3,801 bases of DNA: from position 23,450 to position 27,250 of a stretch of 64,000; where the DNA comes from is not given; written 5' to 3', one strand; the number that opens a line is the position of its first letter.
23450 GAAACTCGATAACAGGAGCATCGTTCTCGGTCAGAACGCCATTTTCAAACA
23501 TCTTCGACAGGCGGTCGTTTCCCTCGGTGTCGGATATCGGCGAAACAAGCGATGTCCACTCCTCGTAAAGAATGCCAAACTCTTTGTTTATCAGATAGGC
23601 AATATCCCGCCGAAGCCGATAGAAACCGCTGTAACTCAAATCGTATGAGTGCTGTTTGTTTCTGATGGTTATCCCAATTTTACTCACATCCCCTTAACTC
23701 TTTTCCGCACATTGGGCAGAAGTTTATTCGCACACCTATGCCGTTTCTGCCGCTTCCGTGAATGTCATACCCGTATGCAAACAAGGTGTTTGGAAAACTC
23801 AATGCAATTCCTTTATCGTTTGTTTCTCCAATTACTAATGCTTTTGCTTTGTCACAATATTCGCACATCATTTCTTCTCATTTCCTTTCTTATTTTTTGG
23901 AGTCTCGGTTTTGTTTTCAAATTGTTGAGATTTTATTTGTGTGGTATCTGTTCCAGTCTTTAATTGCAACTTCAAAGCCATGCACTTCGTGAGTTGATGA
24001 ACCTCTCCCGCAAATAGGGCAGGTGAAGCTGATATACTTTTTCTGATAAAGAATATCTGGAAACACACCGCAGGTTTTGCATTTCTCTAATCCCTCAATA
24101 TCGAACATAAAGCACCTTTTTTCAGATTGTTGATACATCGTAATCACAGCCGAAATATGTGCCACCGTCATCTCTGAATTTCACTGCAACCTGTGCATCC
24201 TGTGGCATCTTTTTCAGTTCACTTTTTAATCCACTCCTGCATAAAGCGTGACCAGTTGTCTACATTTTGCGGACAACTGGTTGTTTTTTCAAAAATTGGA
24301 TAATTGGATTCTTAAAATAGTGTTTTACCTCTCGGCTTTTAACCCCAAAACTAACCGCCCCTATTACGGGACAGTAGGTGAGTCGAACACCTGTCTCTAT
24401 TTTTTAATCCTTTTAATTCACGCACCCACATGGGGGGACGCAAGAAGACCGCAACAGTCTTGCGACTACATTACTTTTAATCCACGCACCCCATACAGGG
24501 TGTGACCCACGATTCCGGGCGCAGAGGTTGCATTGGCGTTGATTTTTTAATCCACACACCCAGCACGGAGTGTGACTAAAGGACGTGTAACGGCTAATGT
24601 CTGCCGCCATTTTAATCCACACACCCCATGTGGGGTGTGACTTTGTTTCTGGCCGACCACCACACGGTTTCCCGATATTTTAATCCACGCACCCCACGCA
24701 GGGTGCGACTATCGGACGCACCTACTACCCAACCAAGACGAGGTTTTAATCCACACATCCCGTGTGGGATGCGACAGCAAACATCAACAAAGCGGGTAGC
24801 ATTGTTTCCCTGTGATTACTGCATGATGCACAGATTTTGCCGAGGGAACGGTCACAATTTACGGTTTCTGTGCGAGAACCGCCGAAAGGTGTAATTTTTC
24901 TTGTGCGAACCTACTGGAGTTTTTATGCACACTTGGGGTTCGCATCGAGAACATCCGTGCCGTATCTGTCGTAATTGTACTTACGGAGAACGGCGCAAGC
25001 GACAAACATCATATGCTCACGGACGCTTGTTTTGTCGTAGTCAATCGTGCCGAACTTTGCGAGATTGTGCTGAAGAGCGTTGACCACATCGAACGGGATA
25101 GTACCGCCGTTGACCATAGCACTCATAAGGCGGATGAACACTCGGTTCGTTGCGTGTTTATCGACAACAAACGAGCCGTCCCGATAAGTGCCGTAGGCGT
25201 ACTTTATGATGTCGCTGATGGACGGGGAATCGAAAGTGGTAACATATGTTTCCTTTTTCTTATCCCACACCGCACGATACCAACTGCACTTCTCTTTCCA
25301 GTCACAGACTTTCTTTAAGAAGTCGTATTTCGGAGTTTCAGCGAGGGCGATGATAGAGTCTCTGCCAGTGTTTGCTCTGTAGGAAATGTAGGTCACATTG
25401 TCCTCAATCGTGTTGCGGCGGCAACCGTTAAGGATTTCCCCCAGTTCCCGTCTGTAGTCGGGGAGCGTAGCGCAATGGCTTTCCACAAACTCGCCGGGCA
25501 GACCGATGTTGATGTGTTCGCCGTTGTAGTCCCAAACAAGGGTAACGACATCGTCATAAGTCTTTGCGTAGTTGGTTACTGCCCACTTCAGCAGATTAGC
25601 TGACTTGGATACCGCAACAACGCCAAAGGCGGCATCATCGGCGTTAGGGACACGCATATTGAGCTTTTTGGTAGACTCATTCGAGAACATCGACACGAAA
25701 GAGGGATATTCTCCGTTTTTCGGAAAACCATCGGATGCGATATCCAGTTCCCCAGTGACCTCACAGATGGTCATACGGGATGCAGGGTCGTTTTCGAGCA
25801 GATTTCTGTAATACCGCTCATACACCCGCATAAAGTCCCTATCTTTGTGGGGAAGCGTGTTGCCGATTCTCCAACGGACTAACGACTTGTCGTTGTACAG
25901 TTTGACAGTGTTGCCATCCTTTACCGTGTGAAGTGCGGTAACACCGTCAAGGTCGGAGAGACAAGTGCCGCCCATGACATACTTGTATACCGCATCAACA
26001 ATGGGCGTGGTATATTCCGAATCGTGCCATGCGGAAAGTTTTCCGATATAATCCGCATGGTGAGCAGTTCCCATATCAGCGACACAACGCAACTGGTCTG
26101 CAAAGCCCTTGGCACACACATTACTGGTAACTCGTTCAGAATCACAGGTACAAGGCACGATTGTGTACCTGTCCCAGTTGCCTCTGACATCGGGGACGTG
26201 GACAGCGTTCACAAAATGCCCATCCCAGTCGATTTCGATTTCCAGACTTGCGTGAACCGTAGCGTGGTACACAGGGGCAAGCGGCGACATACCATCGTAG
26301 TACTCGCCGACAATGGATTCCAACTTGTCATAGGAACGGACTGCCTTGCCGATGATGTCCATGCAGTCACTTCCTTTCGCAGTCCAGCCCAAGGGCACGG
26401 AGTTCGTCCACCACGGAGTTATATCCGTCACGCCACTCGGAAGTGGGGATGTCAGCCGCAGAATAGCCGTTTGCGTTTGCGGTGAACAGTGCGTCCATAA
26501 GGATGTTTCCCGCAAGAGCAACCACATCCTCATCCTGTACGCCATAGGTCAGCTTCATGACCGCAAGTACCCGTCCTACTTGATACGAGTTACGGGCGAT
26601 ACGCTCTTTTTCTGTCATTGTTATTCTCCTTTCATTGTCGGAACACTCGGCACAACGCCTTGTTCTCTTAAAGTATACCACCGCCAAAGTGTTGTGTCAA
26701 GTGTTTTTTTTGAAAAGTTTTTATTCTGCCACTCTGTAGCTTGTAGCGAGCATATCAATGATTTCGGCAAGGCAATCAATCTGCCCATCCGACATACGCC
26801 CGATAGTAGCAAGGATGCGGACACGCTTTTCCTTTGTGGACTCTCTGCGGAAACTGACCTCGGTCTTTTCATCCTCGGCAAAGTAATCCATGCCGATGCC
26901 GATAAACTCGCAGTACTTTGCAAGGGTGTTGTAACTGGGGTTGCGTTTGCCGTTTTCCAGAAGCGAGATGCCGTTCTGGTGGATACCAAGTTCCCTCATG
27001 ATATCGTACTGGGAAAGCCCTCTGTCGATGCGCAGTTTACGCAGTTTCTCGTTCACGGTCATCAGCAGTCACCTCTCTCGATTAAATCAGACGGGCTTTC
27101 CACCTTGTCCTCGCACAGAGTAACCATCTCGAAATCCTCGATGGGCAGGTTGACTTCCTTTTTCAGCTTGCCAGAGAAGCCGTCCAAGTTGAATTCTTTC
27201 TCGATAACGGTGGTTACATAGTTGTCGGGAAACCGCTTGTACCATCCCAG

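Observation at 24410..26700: Phage-borne type I-C-like CRISPR locus whose only cas genes are a split, permuted Cas8c-like large subunit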

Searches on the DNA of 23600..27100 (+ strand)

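Call 15: search_dna_similar(query=window:23600-27100:+, collection=phages, mode=distant, max_rows=20)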
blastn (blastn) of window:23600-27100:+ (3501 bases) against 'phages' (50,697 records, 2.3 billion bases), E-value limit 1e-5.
No match.

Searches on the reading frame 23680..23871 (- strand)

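Call 4: search_protein_families(library=pfam, proteins=[window:23680-23871:-], max_evalue=1)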
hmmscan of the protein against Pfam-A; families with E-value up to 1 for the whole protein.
window:23680-23871:- (63 aa): 2 families
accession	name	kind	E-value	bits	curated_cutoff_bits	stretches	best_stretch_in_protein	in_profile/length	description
PF22400.1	DUF6980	-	0.0055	17.3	27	1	24-59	29-62/99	Domain of unknown function (DUF6980)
PF13240.11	Zn_Ribbon_1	-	0.086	13.1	25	1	51-59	15-23/23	zinc-ribbon domain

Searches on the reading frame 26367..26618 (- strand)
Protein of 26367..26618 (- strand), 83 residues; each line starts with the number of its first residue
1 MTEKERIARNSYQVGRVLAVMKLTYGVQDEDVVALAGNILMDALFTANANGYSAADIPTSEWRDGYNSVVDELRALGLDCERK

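Call 4: search_protein_families(library=pfam, proteins=[window:26367-26618:-], max_evalue=1)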
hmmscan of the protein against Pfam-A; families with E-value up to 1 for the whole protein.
window:26367-26618:- (83 aa): 0 families

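Call 5: search_protein_families(library=ncbifam, proteins=[window:26367-26618:-], max_evalue=1)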
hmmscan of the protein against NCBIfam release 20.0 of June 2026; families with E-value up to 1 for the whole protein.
window:26367-26618:- (83 aa): 0 families

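Call 6: search_protein_families(library=padloc, proteins=[window:26367-26618:-], max_evalue=1)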
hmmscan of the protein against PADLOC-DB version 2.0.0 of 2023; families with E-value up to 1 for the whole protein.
window:26367-26618:- (83 aa): 0 families

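Call 7: search_protein_families(library=phrogs, proteins=[window:26367-26618:-], max_evalue=1)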
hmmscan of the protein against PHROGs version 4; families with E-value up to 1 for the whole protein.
window:26367-26618:- (83 aa): 0 families

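Call 21: search_solved_structures(query=window:26367-26618:-, max_evalue=10, show_alignments=2)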
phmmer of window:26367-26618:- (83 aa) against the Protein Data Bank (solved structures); distinct sequences matched with E-value up to 10: 31.
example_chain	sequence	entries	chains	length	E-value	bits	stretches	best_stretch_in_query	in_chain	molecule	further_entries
9lcz_A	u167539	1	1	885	3.3e-13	52.5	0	14-39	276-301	Inactivate TOD6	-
9lcx_A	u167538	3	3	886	3.3e-13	52.5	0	14-39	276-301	Inactivate TOD6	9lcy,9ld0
9ld1_A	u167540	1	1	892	3.6e-13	52.4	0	14-39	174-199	inactivate TOD4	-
9jo8_A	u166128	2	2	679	4.6e-12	48.9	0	14-39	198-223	TALE repeat protein targeting mitochondiral ND1-L gene. | TALE repeat protein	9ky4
2ypf_A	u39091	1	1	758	5.4e-11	45.4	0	14-40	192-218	AVRBS3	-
3ugm_A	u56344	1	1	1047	1.7e-08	37.5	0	14-39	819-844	TAL effector AvrBs3/PthA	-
4osk_A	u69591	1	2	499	1.1e-06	31.8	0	14-39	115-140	Hax3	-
3v6p_A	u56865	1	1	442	2.4e-06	30.7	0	14-38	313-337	dHax3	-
4gg4_A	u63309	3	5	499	2.6e-06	30.6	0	14-39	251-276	Hax3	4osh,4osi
4gjp_A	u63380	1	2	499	3.8e-06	30.1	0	14-38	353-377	Hax3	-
4ot3_A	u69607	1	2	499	4.2e-06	29.9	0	14-39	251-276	Hax3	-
4osv_A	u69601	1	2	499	5.1e-06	29.6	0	14-38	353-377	Hax3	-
4ost_A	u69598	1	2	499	7.2e-06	29.2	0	14-38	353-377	Hax3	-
4ot0_A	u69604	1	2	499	7.2e-06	29.2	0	14-38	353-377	Hax3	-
4gjr_A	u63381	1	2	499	8.2e-06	29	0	14-38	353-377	Hax3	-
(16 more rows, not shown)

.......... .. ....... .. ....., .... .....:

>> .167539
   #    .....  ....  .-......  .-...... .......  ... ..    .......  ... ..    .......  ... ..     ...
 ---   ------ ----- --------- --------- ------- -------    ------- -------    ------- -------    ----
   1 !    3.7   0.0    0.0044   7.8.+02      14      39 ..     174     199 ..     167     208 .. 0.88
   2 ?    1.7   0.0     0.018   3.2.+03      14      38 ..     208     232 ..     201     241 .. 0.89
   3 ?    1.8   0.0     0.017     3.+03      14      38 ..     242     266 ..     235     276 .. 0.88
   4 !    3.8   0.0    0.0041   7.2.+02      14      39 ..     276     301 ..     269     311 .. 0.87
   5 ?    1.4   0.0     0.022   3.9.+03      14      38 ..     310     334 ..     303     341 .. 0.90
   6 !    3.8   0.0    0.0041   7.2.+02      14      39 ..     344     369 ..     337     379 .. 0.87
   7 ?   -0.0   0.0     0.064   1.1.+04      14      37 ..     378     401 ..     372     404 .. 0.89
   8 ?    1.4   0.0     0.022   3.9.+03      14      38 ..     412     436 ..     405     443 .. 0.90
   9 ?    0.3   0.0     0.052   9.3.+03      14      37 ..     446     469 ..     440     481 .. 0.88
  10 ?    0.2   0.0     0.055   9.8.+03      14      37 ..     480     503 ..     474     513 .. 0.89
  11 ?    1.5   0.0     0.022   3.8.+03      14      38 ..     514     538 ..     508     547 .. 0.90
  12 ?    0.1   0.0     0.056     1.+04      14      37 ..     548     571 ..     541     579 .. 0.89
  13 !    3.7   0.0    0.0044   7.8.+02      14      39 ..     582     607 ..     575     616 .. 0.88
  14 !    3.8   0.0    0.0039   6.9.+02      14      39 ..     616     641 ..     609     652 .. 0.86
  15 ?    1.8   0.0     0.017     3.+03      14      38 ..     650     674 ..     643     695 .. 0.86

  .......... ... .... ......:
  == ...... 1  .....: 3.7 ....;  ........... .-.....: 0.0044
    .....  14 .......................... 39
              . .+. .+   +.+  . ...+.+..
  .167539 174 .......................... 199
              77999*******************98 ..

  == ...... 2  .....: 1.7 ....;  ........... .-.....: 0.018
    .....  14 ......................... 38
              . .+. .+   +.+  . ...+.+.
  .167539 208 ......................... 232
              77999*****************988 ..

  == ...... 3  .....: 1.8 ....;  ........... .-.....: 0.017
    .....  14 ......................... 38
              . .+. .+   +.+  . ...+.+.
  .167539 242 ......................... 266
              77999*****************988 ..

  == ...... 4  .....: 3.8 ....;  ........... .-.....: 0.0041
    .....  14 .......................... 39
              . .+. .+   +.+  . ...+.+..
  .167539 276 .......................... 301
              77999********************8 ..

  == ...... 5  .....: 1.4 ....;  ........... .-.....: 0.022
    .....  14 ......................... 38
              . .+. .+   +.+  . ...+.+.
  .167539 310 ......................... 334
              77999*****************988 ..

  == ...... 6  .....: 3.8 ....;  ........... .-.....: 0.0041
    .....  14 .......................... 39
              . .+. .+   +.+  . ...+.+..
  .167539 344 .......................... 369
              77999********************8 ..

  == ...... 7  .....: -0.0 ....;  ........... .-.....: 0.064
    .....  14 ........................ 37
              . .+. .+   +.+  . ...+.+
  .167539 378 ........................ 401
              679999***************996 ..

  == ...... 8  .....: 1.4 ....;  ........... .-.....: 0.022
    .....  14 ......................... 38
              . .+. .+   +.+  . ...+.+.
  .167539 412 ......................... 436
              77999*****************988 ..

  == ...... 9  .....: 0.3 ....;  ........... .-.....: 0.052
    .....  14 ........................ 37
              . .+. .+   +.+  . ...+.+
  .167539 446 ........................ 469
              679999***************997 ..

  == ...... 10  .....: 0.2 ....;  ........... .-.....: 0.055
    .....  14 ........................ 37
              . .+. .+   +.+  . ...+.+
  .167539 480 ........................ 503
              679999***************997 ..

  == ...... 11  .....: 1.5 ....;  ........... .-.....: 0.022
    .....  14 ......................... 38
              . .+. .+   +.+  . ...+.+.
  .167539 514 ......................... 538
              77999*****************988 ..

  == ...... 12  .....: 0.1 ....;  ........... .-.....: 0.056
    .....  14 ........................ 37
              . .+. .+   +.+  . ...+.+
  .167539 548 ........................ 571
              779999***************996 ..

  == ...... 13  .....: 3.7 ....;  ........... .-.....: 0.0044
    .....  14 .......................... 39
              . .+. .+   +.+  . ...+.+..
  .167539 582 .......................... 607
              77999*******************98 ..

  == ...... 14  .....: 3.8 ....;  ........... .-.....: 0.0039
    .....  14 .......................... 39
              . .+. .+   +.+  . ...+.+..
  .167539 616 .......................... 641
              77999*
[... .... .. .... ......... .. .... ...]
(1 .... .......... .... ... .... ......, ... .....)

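Call 23: find_homologous_proteins(query=window:26367-26618:-, max_evalue=10)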
Query window:26367-26618:- (83 aa): 2 proteins with E <= 10 among 3 candidates.
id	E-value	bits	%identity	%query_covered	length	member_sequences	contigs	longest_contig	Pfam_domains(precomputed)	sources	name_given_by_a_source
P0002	5.9e-47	174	100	100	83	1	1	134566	-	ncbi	-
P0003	9.6e-41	154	92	100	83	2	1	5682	-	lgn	-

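Call 24: find_encoding_contigs(protein=P0003, flank=10000)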
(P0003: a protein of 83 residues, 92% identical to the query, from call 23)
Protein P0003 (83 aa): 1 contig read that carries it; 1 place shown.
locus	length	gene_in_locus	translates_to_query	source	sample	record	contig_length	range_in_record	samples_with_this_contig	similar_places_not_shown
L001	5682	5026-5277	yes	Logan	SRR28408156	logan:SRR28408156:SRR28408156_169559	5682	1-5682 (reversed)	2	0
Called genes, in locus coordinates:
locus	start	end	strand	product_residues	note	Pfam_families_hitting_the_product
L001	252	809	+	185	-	-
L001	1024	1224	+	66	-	-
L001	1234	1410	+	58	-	-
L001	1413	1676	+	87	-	-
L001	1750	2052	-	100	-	-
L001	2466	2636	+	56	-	-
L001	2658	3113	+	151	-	-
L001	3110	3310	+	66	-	-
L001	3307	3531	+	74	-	-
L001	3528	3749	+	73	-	-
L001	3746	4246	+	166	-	-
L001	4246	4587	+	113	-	-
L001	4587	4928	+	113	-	PF12844:HTH_19, PF01381:HTH_3, PF13443:HTH_26, PF13560:HTH_31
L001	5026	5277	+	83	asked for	-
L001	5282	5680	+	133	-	?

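Call 25: find_encoding_contigs(protein=P0002, flank=10000)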
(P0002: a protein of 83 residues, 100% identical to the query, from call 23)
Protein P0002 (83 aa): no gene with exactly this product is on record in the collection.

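Call 68: predict_structure(alignment_id=A5)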
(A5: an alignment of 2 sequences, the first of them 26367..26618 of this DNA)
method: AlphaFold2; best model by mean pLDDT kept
length: 83 residues; sequences in the alignment: 2
mean_pLDDT: 57.7   pTM: 0.39
mean pLDDT of the five models: 57.7, 57.4, 54.3, 49.8, 49.2
residues with pLDDT >= 90: 0; 70-90: 0; 50-70: 70; < 50: 13
segments of 3 or more residues with pLDDT < 50: 51-58, 81-83
pLDDT, mean of each block of 10 residues (from residue 1): 60 64 58 62 59 47 57 60 40
secondary structure, 60 per line:
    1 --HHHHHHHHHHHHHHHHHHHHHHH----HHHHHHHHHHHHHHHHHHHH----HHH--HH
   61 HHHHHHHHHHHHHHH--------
elements in order: H3-25 H30-49 H59-75

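Call 73: fold_search(model_id=the predicted structure, library=pdb)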
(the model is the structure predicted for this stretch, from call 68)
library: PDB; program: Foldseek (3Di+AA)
matches with E <= 10: 107; with E <= 0.001: 0
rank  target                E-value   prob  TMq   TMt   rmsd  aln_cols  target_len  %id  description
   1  9cte                  1.1e+00  0.21  0.39  0.31   7.3        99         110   18  De novo design of protein catalysts for new-to-nature reactions (released 2025-05-07)
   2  2v6y_B                2.2e+00  0.23  0.42  0.46   4.5        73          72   16  Structure of the MIT domain from a S. solfataricus Vps4-like ATPase (released 2007-10-16)
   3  5jwr_F                2.5e+00  0.20  0.43  0.30   8.4        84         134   14  Crystal structure of foldswitch-stabilized KaiB in complex with the N-terminal CI domain of KaiC and a dimer of KaiA C (released 2017-03-29)
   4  4j9y_B                3.8e+00  0.13  0.41  0.39  15.1        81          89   16  Calcium-calmodulin complexed with the calmodulin binding domain from a small conductance potassium channel splice vari (released 2013-03-27)
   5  5jwr_E                4.0e+00  0.14  0.43  0.30   8.5        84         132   14  Crystal structure of foldswitch-stabilized KaiB in complex with the N-terminal CI domain of KaiC and a dimer of KaiA C (released 2017-03-29)
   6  4g27_B                4.0e+00  0.13  0.41  0.39  15.0        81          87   16  Calcium-calmodulin complexed with the calmodulin binding domain from a small conductance potassium channel splice vari (released 2012-09-12)
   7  9f5x_U                4.0e+00  0.09  0.33  0.27   7.1        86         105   19  Structure of the Chlamydomonas reinhardtii respiratory supercomplex I1 III2 IV2 (released 2025-03-12)
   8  6s1k_E                4.2e+00  0.21  0.49  0.41  19.5        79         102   22  E. coli Core Signaling Unit, carrying QQQQ receptor mutation (released 2020-01-22)
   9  5jsb_B                4.2e+00  0.08  0.30  0.22  11.4        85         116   19  Crystal structure of Mcl1-inhibitor complex (released 2016-11-16)
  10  9fco_T                4.5e+00  0.28  0.50  0.50   3.5        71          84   10  Structure of E. coli 30S-IF1-IF3-mRNA-Kasugamycin complex (released 2025-03-19)
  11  9h90_t                4.5e+00  0.28  0.51  0.50   3.6        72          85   10  Cryo-EM structure of the Vibrio natrigens 30S ribosomal subunit in complex with spectinomycin. (released 2025-05-21)
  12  1q6a_A                4.5e+00  0.16  0.44  0.36   7.3        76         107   14  Solution Structure of the C-terminal Domain of Thermosynechococcus elongatus KaiA (ThKaiA180C); Averaged Minimized Str (released 2003-08-19)
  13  5v03_B                4.5e+00  0.13  0.44  0.43  15.1        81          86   16  A positive allosteric modulator binding pocket in SK2 ion channels is shared by Riluzole and CyPPA (released 2018-03-07)
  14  5v02_B                4.5e+00  0.12  0.41  0.39  15.1        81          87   16  A positive allosteric modulator binding pocket in SK2 ion channels is shared by Riluzole and CyPPA (released 2018-03-07)
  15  7ar9_K                4.5e+00  0.08  0.32  0.27   7.1        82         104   13  Cryo-EM structure of Polytomella Complex-I (membrane arm) (released 2021-12-08)
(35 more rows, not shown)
